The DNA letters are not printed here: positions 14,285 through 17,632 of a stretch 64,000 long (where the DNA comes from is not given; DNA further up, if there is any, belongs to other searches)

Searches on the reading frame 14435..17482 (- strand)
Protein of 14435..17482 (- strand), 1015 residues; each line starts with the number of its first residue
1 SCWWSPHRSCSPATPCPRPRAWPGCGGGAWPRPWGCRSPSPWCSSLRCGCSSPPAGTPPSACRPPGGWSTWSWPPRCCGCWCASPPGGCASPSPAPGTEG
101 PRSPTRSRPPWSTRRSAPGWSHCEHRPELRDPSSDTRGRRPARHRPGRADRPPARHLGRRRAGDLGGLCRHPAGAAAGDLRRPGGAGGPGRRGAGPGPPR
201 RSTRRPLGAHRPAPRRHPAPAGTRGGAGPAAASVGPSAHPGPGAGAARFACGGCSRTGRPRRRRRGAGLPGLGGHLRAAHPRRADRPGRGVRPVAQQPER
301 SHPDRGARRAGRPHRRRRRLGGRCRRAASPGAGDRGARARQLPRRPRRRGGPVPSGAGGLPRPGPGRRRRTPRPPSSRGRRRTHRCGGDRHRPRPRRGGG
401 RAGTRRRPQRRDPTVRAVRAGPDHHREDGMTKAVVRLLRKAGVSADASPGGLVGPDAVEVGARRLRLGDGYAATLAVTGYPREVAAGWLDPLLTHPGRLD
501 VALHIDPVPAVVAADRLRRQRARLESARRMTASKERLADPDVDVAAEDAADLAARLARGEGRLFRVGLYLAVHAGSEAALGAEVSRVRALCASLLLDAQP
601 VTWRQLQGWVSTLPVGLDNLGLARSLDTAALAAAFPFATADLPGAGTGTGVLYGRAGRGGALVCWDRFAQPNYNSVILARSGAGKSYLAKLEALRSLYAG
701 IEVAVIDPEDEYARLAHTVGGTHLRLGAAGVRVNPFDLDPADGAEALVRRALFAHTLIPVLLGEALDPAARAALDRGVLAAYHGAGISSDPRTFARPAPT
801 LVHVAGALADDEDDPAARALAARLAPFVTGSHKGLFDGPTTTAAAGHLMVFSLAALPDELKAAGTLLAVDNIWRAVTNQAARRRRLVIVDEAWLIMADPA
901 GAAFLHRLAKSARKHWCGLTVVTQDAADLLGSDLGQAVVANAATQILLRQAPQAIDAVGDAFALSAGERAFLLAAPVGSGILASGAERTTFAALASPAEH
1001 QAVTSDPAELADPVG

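Call 72: search_protein_families(library=pfam, proteins=[window:14435-17482:-], max_evalue=0.001)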
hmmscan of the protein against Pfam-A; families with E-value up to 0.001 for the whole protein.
window:14435-17482:- (1015 aa): 3 families
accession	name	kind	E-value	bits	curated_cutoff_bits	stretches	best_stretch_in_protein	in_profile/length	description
PF19044.6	P-loop_TraG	-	8.6e-16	58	25.8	1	881-973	248-343/413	TraG P-loop domain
PF12846.13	AAA_10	-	7.4e-08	32.3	27.5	1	864-937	221-294/362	AAA-like domain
PF01935.23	DUF87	-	2.4e-05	25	23.2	1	677-748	28-102/220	Helicase HerA, central domain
